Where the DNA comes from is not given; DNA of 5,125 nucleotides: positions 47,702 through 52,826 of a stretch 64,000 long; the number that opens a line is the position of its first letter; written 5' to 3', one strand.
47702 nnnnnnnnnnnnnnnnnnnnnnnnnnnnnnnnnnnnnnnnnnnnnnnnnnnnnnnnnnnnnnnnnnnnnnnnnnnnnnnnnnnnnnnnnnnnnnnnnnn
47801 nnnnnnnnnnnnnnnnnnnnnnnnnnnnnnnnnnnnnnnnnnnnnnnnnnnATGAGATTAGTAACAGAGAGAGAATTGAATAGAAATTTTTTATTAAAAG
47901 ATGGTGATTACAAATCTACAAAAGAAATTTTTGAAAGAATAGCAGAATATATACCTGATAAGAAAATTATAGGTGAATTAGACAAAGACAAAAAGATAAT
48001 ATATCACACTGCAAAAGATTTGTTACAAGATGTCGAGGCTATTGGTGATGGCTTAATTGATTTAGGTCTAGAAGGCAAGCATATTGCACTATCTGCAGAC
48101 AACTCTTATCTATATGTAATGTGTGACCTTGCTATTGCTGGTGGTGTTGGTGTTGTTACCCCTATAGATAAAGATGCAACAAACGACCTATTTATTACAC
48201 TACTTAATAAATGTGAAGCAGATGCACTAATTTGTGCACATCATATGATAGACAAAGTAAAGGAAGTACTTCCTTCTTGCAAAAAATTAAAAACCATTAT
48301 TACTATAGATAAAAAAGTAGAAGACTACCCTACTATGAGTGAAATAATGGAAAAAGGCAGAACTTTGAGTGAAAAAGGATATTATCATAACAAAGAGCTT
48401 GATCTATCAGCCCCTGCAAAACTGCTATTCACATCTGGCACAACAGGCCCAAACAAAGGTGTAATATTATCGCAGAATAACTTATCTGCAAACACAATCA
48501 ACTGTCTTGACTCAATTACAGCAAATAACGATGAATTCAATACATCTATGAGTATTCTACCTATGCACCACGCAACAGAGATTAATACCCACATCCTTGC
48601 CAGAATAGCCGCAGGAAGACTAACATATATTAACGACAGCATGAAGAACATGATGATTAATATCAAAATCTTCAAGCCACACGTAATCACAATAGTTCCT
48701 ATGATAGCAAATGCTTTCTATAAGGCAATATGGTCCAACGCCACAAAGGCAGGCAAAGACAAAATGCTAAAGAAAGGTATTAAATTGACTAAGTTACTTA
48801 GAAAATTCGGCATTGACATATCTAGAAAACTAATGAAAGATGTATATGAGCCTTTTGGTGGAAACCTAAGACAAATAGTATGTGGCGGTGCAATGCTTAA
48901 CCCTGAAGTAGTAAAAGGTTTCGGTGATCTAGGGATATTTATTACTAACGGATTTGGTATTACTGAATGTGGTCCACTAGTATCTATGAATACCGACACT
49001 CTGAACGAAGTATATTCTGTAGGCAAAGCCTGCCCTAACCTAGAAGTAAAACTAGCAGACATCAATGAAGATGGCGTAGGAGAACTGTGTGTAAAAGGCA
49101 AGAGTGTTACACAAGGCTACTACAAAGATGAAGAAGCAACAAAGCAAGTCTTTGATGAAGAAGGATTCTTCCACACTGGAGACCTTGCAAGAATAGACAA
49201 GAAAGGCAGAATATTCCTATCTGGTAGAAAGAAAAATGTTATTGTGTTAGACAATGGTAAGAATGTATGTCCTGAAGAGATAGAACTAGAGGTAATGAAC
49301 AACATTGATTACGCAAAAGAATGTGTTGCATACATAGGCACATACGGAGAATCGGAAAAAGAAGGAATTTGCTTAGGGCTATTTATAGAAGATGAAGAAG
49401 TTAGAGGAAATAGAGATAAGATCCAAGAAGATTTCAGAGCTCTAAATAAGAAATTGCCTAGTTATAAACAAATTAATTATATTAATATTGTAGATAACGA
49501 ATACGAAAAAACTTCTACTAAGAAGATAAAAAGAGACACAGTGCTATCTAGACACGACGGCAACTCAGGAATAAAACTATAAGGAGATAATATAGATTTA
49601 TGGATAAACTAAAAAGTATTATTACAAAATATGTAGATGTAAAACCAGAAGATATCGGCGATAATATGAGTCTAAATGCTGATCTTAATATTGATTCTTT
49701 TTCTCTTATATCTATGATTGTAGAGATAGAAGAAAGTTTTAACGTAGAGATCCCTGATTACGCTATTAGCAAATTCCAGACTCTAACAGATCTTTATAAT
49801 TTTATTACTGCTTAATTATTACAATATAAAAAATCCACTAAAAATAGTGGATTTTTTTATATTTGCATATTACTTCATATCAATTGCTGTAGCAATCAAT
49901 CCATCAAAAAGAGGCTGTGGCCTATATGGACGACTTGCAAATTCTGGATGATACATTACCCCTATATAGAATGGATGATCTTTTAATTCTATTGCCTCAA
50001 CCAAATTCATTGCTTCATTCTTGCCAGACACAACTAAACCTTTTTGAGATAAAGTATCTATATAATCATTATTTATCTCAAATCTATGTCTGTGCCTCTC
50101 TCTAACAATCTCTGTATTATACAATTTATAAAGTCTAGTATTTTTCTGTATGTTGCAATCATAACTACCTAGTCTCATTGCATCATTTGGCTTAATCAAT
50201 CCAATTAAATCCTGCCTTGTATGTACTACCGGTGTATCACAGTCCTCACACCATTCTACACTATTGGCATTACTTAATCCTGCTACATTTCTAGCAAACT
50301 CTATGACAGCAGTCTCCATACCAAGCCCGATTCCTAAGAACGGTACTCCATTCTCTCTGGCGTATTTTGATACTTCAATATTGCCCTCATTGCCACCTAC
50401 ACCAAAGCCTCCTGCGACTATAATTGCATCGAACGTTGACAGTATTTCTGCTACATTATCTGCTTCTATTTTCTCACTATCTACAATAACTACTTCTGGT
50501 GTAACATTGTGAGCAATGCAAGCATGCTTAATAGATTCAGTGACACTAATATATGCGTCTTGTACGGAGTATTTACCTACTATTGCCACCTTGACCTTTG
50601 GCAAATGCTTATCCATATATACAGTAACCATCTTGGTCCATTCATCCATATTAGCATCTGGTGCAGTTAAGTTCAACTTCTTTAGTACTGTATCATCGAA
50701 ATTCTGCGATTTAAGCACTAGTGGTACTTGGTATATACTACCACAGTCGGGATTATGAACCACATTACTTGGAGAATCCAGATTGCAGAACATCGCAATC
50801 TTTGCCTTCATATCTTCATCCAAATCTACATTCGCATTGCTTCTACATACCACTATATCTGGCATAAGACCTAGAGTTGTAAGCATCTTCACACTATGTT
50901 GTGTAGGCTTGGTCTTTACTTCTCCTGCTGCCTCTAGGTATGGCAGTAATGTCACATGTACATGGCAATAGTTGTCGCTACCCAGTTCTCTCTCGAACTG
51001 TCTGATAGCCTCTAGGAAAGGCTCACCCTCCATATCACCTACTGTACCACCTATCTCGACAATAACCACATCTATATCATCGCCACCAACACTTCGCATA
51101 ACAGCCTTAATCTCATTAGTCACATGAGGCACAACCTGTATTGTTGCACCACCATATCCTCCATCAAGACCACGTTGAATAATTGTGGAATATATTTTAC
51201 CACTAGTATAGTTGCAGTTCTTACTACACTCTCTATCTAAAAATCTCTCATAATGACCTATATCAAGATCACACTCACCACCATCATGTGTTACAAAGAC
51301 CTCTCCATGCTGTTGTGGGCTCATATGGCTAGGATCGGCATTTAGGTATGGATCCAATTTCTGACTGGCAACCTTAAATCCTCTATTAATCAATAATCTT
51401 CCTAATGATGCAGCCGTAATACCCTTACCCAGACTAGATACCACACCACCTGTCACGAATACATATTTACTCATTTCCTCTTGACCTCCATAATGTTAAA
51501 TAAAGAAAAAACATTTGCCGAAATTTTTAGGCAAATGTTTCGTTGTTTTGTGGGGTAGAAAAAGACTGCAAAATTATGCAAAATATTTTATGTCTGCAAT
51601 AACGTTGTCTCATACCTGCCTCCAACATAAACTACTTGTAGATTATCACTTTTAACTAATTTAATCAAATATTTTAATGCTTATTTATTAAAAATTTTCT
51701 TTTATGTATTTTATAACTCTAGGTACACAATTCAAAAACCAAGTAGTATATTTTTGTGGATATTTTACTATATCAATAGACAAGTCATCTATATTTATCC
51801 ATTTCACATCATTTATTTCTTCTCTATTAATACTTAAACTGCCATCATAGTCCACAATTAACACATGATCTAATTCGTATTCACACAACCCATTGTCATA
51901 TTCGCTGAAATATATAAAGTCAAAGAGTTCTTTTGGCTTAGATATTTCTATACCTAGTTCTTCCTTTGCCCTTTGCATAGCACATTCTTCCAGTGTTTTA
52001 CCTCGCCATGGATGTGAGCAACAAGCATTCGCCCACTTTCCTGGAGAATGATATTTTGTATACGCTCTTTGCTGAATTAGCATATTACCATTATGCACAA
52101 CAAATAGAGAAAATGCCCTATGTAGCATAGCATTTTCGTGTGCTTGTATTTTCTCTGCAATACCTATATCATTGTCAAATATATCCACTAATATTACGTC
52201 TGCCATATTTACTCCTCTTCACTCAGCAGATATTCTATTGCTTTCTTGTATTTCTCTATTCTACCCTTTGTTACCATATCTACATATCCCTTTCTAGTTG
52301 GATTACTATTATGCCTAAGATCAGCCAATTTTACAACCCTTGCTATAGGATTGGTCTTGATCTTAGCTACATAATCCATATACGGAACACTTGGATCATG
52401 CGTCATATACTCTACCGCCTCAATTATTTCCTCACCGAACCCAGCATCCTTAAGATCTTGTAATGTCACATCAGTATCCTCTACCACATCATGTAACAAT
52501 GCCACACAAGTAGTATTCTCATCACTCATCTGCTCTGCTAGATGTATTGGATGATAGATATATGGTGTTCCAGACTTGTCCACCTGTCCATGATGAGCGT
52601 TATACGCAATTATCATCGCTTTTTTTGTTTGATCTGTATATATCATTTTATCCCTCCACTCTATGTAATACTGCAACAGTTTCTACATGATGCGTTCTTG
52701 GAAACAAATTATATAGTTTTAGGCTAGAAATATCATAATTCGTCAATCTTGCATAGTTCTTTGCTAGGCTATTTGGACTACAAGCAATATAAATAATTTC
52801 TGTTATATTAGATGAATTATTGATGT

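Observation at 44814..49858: Compact stand-alone C-domain / acyl-AMP ligase / carrier-protein cluster with a membrane-tethered XRE regulator and a radical SAM neighbour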

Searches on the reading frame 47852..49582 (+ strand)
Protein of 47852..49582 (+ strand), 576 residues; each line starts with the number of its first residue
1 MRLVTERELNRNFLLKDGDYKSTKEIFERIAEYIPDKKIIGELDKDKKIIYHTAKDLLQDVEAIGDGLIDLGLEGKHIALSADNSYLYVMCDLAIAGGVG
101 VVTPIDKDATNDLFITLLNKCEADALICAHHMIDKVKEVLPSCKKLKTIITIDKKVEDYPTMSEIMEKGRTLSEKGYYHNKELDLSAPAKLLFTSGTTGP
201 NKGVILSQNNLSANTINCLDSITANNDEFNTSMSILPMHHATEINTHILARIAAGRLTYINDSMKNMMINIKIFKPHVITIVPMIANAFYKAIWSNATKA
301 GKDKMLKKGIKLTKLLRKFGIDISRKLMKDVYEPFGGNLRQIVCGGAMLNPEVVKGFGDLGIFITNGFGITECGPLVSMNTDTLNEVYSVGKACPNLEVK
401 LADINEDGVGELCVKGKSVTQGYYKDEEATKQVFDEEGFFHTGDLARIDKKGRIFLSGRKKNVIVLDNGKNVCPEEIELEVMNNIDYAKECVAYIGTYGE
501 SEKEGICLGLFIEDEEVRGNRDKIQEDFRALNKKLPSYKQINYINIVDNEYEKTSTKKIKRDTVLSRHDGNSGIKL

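Call 3: search_protein_families(library=pfam, proteins=[window:47852-49582:+], max_evalue=0.01)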
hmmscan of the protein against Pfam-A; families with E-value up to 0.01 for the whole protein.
window:47852-49582:+ (576 aa): 2 families
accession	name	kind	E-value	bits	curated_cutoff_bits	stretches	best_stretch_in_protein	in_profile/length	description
PF00501.34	AMP-binding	-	1.3e-54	185.9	29.9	1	35-424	9-384/384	AMP-binding enzyme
PF23562.2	AMP-binding_C_3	-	0.0099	16.7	20.8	0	462-567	2-111/124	AMP-binding enzyme C-terminal domain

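Call 4: search_protein_families(library=ncbifam, proteins=[window:47852-49582:+], max_evalue=0.01)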
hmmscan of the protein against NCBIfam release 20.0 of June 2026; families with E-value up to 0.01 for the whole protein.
window:47852-49582:+ (576 aa): 98 families (the best 25 are shown)
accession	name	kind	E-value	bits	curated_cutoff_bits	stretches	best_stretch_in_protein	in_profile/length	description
NF004837.0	PRK06187.1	subfamily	2.6e-62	210.8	476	2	338-567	287-521/531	long-chain-fatty-acid--CoA ligase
NF009233.0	PRK12583.1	subfamily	2.5e-44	151.6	832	2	339-561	319-543/558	fatty acid CoA ligase family protein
NF052269.1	Staph_lig_FadD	equivalog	3.3e-44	151.1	650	2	338-563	266-488/499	long-chain-fatty-acid--CoA ligase FadD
NF006182.0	PRK08316.1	subfamily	1.3e-42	145.9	663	2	22-266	12-249/523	fatty acyl-CoA synthetase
TIGR01923.1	menE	equivalog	3.1e-41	141.7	330.15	2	337-563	224-441/442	o-succinylbenzoate--CoA ligase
NF004758.0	PRK06087.1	equivalog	1.3e-40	139.3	736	2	338-562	304-529/548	medium-chain fatty-acid--CoA ligase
NF005307.0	PRK06839.1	equivalog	1.9e-39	135.7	748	2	339-562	266-487/496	o-succinylbenzoate--CoA ligase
NF005801.1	PRK07656.1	equivalog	2.4e-39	135.3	657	2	338-489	280-431/500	FadD3 family acyl-CoA ligase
NF005702.0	PRK07514.1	subfamily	1.2e-38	132.8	558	2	338-554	271-487/506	malonyl-CoA synthase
NF004114.0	PRK05605.1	equivalog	3.3e-37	128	766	2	339-564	340-565/575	long-chain-fatty-acid--CoA ligase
NF004229.0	PRK05677.1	subfamily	1.7e-36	125.9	879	2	339-561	328-548/563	long-chain-fatty-acid--CoA ligase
NF038343.1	ligase_FadD11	exception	1.4e-33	116.2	950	1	25-486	5-471/585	fatty acid--CoA ligase FadD11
NF005714.0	PRK07529.1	subfamily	1.7e-33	115.9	632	2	338-482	339-496/640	acyl-CoA synthetase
NF006572.0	PRK09088.1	equivalog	2.2e-33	115.7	696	2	339-563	259-482/491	acyl-CoA synthetase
NF006523.0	PRK08974.1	equivalog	4.8e-33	114.1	884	2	339-564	327-549/561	long-chain-fatty-acid--CoA ligase FadD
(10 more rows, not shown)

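Call 26: search_solved_structures(query=window:47852-49582:+, max_evalue=1e-20)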
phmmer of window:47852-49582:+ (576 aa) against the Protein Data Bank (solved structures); distinct sequences matched with E-value up to 1e-20: 17.
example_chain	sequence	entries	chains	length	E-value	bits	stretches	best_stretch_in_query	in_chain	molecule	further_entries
6k4c_A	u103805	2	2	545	1.9e-28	102.7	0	337-483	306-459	Ancestral luciferase AncLamp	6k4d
3ipl_A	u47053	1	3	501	2.7e-28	102.1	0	328-485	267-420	2-succinylbenzoate--CoA ligase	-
4m46_A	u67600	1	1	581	1.7e-25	92.9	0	337-480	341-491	Luciferase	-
3qya_A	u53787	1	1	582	2.4e-24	89.1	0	337-480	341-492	Luciferase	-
2d1t_A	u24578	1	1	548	4e-24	88.4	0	337-482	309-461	Luciferin 4-monooxygenase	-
2d1q_A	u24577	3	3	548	4.2e-24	88.3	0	337-482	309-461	Luciferin 4-monooxygenase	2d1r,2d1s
3g7s_A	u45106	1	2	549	2.4e-23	85.8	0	368-562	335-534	Long-chain-fatty-acid--CoA ligase (FadD-1)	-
6aaa_A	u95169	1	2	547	3.9e-23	85.1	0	337-481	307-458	Blue-shifted Luciferase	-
3a9u_A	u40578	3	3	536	3.7e-22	81.9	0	337-550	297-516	4-coumarate--CoA ligase | 4-coumarate:CoA ligase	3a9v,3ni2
4gxq_A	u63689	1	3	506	3.7e-22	81.9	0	335-530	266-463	Malonyl CoA synthetase, Benzoate-CoA ligase Chimeric protein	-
4fuq_A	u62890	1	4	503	6.2e-22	81.1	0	335-505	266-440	Malonyl CoA synthetase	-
4fut_A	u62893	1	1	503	8.1e-22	80.7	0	336-483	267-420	Malonyl CoA synthetase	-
4gxr_A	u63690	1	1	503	8.8e-22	80.6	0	336-483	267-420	Malonyl CoA synthetase, Benzoate-CoA ligase Chimeric protein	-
6q2m_A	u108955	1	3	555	9e-22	80.6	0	337-482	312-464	Luciferin 4-monooxygenase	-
6abh_A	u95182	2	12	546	1.1e-21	80.3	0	337-483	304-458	Red-bioluminescence eliciting luciferase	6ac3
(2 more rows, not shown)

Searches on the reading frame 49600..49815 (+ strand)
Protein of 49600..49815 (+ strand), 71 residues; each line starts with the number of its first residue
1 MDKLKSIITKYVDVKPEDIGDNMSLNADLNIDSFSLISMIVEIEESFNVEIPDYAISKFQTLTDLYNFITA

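Call 3: search_protein_families(library=pfam, proteins=[window:49600-49815:+], max_evalue=0.01)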
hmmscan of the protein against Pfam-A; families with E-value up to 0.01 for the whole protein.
window:49600-49815:+ (71 aa): 3 families
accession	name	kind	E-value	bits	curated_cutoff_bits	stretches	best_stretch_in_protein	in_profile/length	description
PF00550.31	PP-binding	-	1.5e-10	41.6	20.8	1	2-69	1-67/67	Phosphopantetheine attachment site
PF14573.12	PP-binding_2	-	0.00031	21.4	32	1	15-70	30-85/96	Acyl-carrier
PF10501.15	Ribosomal_L50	-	0.00041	21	25.1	1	12-69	16-73/109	Ribosomal subunit 39S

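Call 4: search_protein_families(library=ncbifam, proteins=[window:49600-49815:+], max_evalue=0.01)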
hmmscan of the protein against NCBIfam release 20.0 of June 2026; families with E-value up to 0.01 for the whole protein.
window:49600-49815:+ (71 aa): 17 families
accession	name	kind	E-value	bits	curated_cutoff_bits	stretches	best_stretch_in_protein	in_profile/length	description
NF002148.0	PRK00982.1-2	subfamily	4.1e-15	55.4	71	1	2-70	7-75/79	acyl carrier protein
TIGR00517.1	acyl_carrier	equivalog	2e-13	50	70.45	1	2-70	6-74/77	acyl carrier protein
NF002150.0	PRK00982.1-4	subfamily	3e-13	49.8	66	1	2-70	8-76/80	acyl carrier protein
NF002147.0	PRK00982.1-1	equivalog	5.1e-13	48.7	84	1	3-70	11-78/83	acyl carrier protein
NF002151.0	PRK00982.1-5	equivalog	8e-13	48.3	92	1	2-70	6-74/78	acyl carrier protein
NF009104.0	PRK12449.1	equivalog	3.3e-12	46.2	70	1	1-70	7-76/80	acyl carrier protein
NF040636.1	AcpM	exception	7.7e-11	41.9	146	1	3-69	9-75/93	meromycolate extension acyl carrier protein AcpM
NF002149.0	PRK00982.1-3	equivalog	3.1e-10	39.8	106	1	2-70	6-74/78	acyl carrier protein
NF058660.1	cispen_ACP_AmcB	equivalog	9.2e-10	38.6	80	1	4-70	6-76/80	cispentacin biosynthesis acyl carrier protein AmcB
NF005798.0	PRK07639.1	equivalog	2.4e-09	37.5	100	1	2-70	8-79/91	petrobactin biosynthesis protein AsbD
NF006031.0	PRK08172.1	equivalog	2.8e-06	27.9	76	1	3-66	8-71/82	acyl carrier protein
NF003757.0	PRK05350.1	equivalog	1.6e-05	25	65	1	2-67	9-74/83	acyl carrier protein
TIGR04069.1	ocin_ACP_rel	hypoth_equivalog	3.3e-05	24.3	70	1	3-69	5-77/77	peptide maturation system acyl carrier-related protein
NF005480.0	PRK07081.1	equivalog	3.6e-05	23.6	72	1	7-63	8-67/83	acyl carrier protein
NF003464.0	PRK05087.1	equivalog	0.00024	21.1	68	1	30-52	33-55/78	D-alanine--poly(phosphoribitol) ligase subunit DltC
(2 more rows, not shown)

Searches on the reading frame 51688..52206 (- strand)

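Call 63: search_protein_families(library=pfam, proteins=[window:51688-52206:-], max_evalue=0.001)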
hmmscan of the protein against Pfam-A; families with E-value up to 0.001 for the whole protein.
window:51688-52206:- (172 aa): 1 family
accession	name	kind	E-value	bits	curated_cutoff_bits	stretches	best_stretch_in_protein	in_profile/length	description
PF00293.34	NUDIX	-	8.9e-15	55.3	21.1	1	27-156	1-133/134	NUDIX domain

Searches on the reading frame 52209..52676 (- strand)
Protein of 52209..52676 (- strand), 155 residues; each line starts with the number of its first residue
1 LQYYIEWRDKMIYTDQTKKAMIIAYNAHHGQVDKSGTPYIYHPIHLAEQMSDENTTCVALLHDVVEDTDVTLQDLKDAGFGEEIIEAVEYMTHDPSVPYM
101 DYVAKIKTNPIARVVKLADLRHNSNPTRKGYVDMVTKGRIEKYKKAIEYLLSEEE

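Call 63: search_protein_families(library=pfam, proteins=[window:52209-52676:-], max_evalue=0.001)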
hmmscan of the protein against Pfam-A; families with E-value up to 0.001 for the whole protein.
window:52209-52676:- (155 aa): 2 families
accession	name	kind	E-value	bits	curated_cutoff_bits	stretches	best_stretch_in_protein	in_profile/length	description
PF13328.12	HD_4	-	4.6e-09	36.6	27.2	1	20-92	1-75/156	HD domain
PF01966.28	HD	-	0.00023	21.9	22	1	50-123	22-115/116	HD domain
